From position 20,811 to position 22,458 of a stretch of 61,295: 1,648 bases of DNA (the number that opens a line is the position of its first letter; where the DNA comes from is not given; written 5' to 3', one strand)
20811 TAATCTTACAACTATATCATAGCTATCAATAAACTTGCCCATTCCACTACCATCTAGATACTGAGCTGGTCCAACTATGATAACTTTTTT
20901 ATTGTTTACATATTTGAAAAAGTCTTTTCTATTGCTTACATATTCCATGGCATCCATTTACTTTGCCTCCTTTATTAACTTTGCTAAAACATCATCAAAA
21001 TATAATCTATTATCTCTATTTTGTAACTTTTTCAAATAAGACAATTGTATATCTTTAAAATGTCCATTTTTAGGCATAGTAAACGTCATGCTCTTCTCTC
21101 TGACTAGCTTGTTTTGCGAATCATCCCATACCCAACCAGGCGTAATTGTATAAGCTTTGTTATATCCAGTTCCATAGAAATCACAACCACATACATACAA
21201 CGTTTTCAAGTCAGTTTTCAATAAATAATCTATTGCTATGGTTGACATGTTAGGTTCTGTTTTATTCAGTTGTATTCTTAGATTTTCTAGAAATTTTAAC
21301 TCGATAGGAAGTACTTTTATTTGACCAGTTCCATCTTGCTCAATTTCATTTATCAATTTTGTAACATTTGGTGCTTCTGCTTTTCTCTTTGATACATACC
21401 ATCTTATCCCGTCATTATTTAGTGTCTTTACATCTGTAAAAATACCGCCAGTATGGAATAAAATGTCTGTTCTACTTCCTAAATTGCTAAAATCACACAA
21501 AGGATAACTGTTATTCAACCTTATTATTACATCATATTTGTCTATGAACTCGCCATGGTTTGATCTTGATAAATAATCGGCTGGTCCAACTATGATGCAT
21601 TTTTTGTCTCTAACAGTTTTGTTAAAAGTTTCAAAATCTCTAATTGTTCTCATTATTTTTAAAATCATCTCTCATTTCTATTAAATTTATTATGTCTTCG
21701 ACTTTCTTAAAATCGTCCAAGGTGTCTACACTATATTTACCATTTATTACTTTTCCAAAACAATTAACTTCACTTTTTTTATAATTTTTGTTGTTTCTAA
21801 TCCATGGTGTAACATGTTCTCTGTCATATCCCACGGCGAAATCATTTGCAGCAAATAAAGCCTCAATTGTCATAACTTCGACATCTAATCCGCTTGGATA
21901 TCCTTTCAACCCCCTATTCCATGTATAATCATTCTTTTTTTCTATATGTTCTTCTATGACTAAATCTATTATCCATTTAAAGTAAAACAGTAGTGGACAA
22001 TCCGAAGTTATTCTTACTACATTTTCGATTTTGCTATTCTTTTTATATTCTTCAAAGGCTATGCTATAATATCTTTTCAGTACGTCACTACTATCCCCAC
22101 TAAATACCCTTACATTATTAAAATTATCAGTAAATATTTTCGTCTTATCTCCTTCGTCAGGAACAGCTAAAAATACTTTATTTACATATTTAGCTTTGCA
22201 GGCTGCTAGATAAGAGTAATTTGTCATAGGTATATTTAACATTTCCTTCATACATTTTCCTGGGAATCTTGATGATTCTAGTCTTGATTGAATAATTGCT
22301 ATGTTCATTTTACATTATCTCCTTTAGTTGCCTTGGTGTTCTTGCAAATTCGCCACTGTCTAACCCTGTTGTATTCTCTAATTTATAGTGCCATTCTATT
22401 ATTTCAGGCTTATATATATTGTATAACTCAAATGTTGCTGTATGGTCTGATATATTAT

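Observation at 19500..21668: Tandem sialyltransferase-like paralogues, one fused to a SAM methyltransferase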

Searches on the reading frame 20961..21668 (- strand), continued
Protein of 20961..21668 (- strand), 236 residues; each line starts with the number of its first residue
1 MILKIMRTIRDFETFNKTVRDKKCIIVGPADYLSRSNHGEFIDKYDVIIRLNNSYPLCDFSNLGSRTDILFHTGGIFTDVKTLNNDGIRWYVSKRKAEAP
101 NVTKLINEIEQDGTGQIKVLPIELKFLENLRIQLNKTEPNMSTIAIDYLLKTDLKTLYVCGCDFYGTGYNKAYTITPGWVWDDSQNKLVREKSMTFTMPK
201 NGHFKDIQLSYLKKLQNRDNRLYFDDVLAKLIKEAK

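Call 37: search_protein_representatives(alignment_id=A1)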
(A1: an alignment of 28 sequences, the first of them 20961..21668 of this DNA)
Query: 28 sequences, 247 profile positions. Proteins with E-value up to 0.001 (for the whole library): 5703; up to 1e-10: 2211; up to 1e-30: 505. The best 150 are listed.
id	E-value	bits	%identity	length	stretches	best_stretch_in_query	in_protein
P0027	1.8e-93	328.8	-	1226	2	7-242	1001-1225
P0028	5.2e-85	301.1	-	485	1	3-245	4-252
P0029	2.7e-82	292.2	-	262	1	1-245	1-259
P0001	2.3e-72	259.7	-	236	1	3-245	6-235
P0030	7.1e-69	248.3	-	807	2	8-242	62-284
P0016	5.6e-64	232.2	-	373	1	7-245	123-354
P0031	2.7e-63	230.0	-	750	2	9-242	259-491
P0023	2.7e-60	220.2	-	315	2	5-245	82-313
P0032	4.2e-60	219.5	-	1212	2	9-244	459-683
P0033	4.2e-60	219.5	-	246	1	11-243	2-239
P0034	1.1e-59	218.1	-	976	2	7-244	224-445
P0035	1.7e-59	217.6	-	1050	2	8-244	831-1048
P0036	1.8e-59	217.5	-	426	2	11-244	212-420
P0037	3.0e-59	216.7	-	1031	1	8-244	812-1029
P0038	6.6e-59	215.6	-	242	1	9-243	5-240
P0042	2.2e-57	210.6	-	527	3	4-240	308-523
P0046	3.5e-56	206.7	-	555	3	9-242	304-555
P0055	1.4e-54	201.5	-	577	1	4-243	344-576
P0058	4.0e-54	200.0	-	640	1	4-244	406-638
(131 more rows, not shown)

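Call 41: find_related_loci(query=A1, collection=viral_contigs, flank=10000)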
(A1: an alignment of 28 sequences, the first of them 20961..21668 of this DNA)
Query A1 (236 aa) in viral_contigs; peptide patterns used: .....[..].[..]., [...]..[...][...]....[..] (x = any residue, [..] = any of these).
148 stretches matched a pattern; 121 encode a relative of the query (tblastn E <= 1e-3); the best 80 are kept; 80 distinct loci.
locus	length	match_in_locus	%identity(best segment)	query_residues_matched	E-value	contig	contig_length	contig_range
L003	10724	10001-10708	96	1-236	9e-154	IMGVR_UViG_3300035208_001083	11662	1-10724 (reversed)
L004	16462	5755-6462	96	1-236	9e-154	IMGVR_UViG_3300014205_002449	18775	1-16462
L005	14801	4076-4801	38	7-227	8e-42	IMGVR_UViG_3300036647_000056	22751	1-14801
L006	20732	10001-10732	34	13-230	3e-38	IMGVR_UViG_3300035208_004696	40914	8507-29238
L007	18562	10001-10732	34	13-230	3e-38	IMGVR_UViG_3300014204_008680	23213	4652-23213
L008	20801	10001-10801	34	1-234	3e-37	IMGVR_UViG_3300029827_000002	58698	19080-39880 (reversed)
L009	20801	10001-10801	34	1-234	4e-37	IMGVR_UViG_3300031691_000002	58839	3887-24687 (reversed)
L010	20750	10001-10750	34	15-234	2e-36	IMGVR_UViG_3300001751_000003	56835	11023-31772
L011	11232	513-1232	35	15-226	2e-35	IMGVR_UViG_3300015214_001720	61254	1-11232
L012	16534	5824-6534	36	9-227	2e-39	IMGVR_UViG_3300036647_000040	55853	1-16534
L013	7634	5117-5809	35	19-235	1e-33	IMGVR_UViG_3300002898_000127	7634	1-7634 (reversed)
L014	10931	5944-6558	31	22-235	7e-29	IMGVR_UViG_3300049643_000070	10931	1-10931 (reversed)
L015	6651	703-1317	31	22-235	7e-29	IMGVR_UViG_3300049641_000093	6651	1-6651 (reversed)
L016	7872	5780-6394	30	22-235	5e-29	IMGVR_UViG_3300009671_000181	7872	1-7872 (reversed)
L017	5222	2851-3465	31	22-235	7e-29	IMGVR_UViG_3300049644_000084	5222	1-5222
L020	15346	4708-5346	31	15-233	2e-28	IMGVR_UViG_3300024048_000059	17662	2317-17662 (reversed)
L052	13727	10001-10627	26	14-236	1e-17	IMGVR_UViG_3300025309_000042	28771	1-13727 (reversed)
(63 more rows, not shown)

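Call 68: search_protein_families(library=pfam, proteins=[P0027, P0030, P0031, P0032, P0034, P0035, P0042, P0046, P0055, P0058], max_evalue=0.0001)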
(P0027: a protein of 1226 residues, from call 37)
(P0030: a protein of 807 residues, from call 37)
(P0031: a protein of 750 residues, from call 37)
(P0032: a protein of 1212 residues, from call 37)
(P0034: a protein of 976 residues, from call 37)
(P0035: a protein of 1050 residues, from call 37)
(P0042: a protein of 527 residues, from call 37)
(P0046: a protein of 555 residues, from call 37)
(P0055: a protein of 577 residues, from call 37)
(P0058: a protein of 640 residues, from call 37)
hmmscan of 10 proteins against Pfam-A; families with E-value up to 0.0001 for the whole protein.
P0027 (1226 aa): 1 family
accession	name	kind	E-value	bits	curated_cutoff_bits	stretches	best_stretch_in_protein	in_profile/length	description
PF00777.23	Glyco_transf_29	-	1.6e-06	28.2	23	0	1025-1084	70-127/272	Glycosyltransferase family 29 (sialyltransferase)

P0030 (807 aa): 1 family
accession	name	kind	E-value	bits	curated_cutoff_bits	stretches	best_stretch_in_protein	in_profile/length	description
PF00777.23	Glyco_transf_29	-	1.6e-23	83.9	23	2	67-149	49-129/272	Glycosyltransferase family 29 (sialyltransferase)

P0031 (750 aa): 3 families
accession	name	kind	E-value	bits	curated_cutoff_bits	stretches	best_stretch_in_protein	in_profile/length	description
PF02348.25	CTP_transf_3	-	4.2e-32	112.2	22.6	1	503-708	2-212/217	Cytidylyltransferase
PF00777.23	Glyco_transf_29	-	9.4e-16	58.5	23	2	270-322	56-106/272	Glycosyltransferase family 29 (sialyltransferase)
PF12804.13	NTP_transf_3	-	2.1e-07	31.7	27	1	512-621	10-123/160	MobA-like NTP transferase domain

P0032 (1212 aa): 2 families
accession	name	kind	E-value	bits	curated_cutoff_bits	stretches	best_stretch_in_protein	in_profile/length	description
PF00777.23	Glyco_transf_29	-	1.5e-13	51.2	23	1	717-774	58-115/272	Glycosyltransferase family 29 (sialyltransferase)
PF00535.33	Glycos_transf_2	-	8.2e-06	26.3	23.3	0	220-363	1-140/168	Glycosyl transferase family 2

P0034 (976 aa): 1 family
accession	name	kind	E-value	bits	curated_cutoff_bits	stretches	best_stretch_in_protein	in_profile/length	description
PF00777.23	Glyco_transf_29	-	1.3e-16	61.3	23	2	477-556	57-134/272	Glycosyltransferase family 29 (sialyltransferase)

P0035 (1050 aa): 0 families

P0042 (527 aa): 1 family
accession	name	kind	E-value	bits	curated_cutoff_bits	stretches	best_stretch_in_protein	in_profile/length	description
PF00777.23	Glyco_transf_29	-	2.9e-09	37.2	23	1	120-198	59-139/272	Glycosyltransferase family 29 (sialyltransferase)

P0046 (555 aa): 1 family
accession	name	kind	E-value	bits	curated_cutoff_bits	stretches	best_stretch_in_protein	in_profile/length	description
PF00777.23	Glyco_transf_29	-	4.1e-17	62.9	23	2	312-368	53-107/272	Glycosyltransferase family 29 (sialyltransferase)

P0055 (577 aa): 1 family
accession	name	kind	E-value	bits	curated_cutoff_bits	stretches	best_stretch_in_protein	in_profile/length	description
PF01755.23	Glyco_transf_25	-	1.8e-07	31.7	24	1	69-285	2-192/199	Glycosyltransferase family 25 (LPS biosynthesis protein)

P0058 (640 aa): 0 families

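Call 70: search_protein_families(library=pfam, alignment_id=A1, max_evalue=0.01)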
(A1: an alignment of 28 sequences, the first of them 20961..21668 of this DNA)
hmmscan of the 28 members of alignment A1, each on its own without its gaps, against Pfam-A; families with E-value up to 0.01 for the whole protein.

A. member 1, window:20961-21668:- (236 aa): 1 family
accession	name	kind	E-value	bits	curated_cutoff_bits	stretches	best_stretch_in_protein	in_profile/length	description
PF00777.23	Glyco_transf_29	-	1.2e-09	38.5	23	1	16-79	49-113/272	Glycosyltransferase family 29 (sialyltransferase)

B. families by the number of members that match (of 28 scanned): 2 families
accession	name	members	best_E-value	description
PF00777.23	Glyco_transf_29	25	8.8e-14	Glycosyltransferase family 29 (sialyltransferase)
PF25594.1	GldB_lipo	1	0.00094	Gliding motility protein GldB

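Call 73: search_protein_families(library=pfam, proteins=[L014:1770-3056:+, L014:3056-4282:+, L014:4263-5162:+, L014:5144-5866:+, L014:6551-7168:+, L014:7168-7686:+, L020:3007-3882:+, L020:3861-4601:+, L020:5382-6152:+, L020:6436-7146:+], max_evalue=0.001)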
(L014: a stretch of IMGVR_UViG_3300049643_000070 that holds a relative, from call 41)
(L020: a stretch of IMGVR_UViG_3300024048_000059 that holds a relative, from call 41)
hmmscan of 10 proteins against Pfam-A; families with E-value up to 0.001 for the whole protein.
L014:1770-3056:+ (429 aa): 3 families
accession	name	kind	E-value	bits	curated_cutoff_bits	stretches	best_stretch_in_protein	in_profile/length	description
PF04466.19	Terminase_3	-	9.7e-37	126.9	23.2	1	48-236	3-200/201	Phage terminase large subunit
PF17288.8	Terminase_3C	-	5.7e-17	63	26.7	1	269-410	1-153/155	Terminase RNAseH like domain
PF03237.21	Terminase_6N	-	0.00033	20.8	22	1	53-197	3-153/215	Terminase large subunit, T4likevirus-type, N-terminal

L014:3056-4282:+ (409 aa): 1 family
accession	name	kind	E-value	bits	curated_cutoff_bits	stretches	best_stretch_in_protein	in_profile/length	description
PF05133.19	SPP1_portal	-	1.3e-108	364.1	25.5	1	12-395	11-409/416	Phage portal protein, SPP1 Gp6-like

L014:4263-5162:+ (300 aa): 1 family
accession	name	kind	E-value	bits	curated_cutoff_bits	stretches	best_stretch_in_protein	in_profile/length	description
PF04233.19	Phage_Mu_F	-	7.6e-18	65.7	29.6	1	147-269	1-111/112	Phage Mu protein F like protein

L014:5144-5866:+ (241 aa): 2 families
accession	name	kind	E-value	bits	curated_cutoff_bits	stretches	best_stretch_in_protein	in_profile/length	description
PF00793.26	DAHP_synth_1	-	6.2e-69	232.3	25.5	1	2-238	13-263/270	DAHP synthetase I family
PF03102.20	NeuB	-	1.5e-07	31.6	22.1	1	59-234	60-227/241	NeuB family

L014:6551-7168:+ (206 aa): 2 families
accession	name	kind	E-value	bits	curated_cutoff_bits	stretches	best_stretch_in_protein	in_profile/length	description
PF02348.25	CTP_transf_3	-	1.1e-27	97.7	22.6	1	5-142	2-152/217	Cytidylyltransferase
PF12804.13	NTP_transf_3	-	6.2e-07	30.2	27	1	14-119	10-120/160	MobA-like NTP transferase domain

L014:7168-7686:+ (173 aa): 1 family
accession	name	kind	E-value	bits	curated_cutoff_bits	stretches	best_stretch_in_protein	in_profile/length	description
PF14265.11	DUF4355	-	2.6e-22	79.8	25.4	1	27-152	3-124/124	Capsid assembly scaffolding protein Gp46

L020:3007-3882:+ (292 aa): 1 family
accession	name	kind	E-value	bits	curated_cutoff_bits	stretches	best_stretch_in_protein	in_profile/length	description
PF04233.19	Phage_Mu_F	-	5.6e-08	33.9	29.6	1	138-263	2-111/112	Phage Mu protein F like protein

L020:3861-4601:+ (247 aa): 2 families
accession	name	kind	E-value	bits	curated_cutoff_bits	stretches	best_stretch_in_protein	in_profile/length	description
PF00793.26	DAHP_synth_1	-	6.9e-64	215.8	25.5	1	6-239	16-262/270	DAHP synthetase I family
PF03102.20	NeuB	-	1.2e-10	41.7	22.1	1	66-243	65-234/241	NeuB family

L020:5382-6152:+ (257 aa): 2 families
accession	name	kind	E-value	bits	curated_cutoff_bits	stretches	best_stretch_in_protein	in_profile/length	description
PF01565.28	FAD_binding_4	-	2.5e-14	53.6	26.4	1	14-116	3-113/139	FAD binding domain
PF02873.21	MurB_C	-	4.2e-08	33.7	27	1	175-255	2-91/99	UDP-N-acetylenolpyruvoylglucosamine reductase, C-terminal domain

L020:6436-7146:+ (237 aa): 3 families
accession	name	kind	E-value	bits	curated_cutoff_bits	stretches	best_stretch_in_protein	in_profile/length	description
PF10111.15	Glyco_tranf_2_2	-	5.9e-08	33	27.3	1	50-177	66-201/276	Glycosyltransferase like family 2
PF02709.20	Glyco_transf_7C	-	3.5e-06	27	23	1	142-186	22-65/78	N-terminal domain of galactosyltransferase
PF00535.33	Glycos_transf_2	-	4.4e-05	23.9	23.3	1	55-146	68-159/168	Glycosyl transferase family 2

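Call 82: search_dna_similar(query=L014:5845-6576:+, collection=phages, mode=protein, max_evalue=0.001, max_rows=15)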
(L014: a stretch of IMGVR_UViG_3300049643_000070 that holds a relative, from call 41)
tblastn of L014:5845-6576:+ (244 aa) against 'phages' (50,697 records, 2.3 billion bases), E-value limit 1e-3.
No match.

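Call 83: fold_search(model_id=the predicted structure, library=viral)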
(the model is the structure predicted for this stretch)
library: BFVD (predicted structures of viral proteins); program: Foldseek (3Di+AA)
matches with E <= 10: 842; with E <= 0.001: 18
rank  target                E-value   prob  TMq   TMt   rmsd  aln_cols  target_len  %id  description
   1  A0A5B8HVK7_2          8.0e-10  1.00  0.63  0.15   5.4       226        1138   23  DUF4214 domain-containing protein [Mimiviridae sp. ChoanoV1]
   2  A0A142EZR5            2.7e-08  1.00  0.62  0.56   5.8       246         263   18  (no name in the UniProt tables at hand)
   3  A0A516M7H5            4.2e-08  1.00  0.62  0.65   4.1       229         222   18  (no name in the UniProt tables at hand)
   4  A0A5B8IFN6            7.9e-08  1.00  0.54  0.57   6.8       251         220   19  Glycosyltransferase family 29 [Mimiviridae sp. ChoanoV1]
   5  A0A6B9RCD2            6.1e-06  1.00  0.54  0.42   6.6       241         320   16  Sialyltransferase [Chelonid alphaherpesvirus 5]
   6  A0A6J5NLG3            1.0e-05  1.00  0.48  0.24   3.4       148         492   19  Glycosyl transferase family 29 [uncultured Caudovirales phage]
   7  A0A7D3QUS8            2.4e-05  1.00  0.55  0.47   5.0       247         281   15  Uncharacterized protein [Fadolivirus FV1/VV64]
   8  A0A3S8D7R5            2.8e-05  1.00  0.48  0.29   3.7       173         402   14  beta-galactoside alpha-(2,6)-sialyltransferase [Phascolarctid gammaherpesvirus 1]
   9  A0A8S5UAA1            4.0e-05  1.00  0.47  0.62   6.7       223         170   15  Uncharacterized protein [Myoviridae sp. ctZYN8]
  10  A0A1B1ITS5            4.0e-05  1.00  0.48  0.58   6.0       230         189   11  (no name in the UniProt tables at hand)
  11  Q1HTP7                8.1e-05  1.00  0.45  0.30  10.0       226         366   13  beta-galactoside alpha-(2,6)-sialyltransferase [Squirrelpox virus]
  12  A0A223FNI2            1.2e-04  1.00  0.40  0.32   5.4       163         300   17  (no name in the UniProt tables at hand)
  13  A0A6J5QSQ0            1.3e-04  1.00  0.48  0.46   7.6       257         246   13  Uncharacterized protein [uncultured Caudovirales phage]
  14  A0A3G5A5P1            1.8e-04  1.00  0.52  0.55   5.5       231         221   14  Uncharacterized protein [Homavirus sp.]
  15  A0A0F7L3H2            2.8e-04  1.00  0.45  0.37   9.4       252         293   13  6-hydroxymethylpterin diphosphokinase MptE-like domain-containing protein [uncultured marine virus]
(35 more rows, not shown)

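Call 84: search_dna_similar(query=L052:10001-10627:+, collection=phages, mode=protein, max_evalue=0.001, max_rows=15)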
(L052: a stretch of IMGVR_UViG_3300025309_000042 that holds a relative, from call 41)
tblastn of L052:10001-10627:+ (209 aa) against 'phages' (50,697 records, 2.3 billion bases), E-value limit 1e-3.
No match.

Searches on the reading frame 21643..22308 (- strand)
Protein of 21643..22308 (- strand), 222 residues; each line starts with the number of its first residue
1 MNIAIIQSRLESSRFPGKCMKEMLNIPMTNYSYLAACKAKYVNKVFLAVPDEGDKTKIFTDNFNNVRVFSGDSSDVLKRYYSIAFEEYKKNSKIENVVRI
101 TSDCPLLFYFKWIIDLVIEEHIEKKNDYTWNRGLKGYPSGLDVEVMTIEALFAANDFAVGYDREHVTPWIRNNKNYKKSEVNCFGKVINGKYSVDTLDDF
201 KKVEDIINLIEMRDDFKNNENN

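Call 4: search_protein_families(library=pfam, proteins=[window:21643-22308:-], max_evalue=0.1)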
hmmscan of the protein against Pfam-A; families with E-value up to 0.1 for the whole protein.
window:21643-22308:- (222 aa): 1 family
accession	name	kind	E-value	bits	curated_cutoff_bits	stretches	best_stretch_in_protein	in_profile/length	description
PF02348.25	CTP_transf_3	-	1.9e-22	80.6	22.6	1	3-206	1-205/217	Cytidylyltransferase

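Call 5: search_protein_families(library=ncbifam, proteins=[window:21643-22308:-], max_evalue=0.01)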
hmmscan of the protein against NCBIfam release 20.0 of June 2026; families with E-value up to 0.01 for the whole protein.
window:21643-22308:- (222 aa): 6 families
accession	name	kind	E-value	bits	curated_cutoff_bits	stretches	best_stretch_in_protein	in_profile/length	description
NF003952.0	PRK05450.1-5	subfamily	6e-11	42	193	1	3-204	4-198/250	3-deoxy-manno-octulosonate cytidylyltransferase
NF003950.0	PRK05450.1-3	subfamily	8.4e-09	35.1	234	1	3-164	4-160/248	3-deoxy-manno-octulosonate cytidylyltransferase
NF009905.0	PRK13368.1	subfamily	2e-08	33.9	255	1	3-122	4-115/243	3-deoxy-manno-octulosonate cytidylyltransferase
TIGR03584.1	PseF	equivalog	7.5e-05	22.5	205.7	1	3-51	1-49/222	pseudaminic acid cytidylyltransferase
NF003948.0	PRK05450.1-1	equivalog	7.5e-05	22.1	281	1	3-107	7-108/248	3-deoxy-manno-octulosonate cytidylyltransferase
TIGR00466.1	kdsB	equivalog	0.0011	18.4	155.2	1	4-107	5-104/241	3-deoxy-manno-octulosonate cytidylyltransferase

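Call 6: search_protein_families(library=phrogs, proteins=[window:21643-22308:-], max_evalue=0.001)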
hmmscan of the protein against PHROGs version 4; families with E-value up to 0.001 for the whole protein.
window:21643-22308:- (222 aa): 0 families

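Call 87: search_solved_structures(query=window:21643-22308:-, max_evalue=0.001, show_alignments=0)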
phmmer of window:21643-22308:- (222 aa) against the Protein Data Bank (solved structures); distinct sequences matched with E-value up to 0.001: 1.
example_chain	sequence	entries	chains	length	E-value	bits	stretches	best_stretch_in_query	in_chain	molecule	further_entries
6oew_A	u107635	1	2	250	3.5e-16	62.8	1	5-209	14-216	Cytidylyltransferase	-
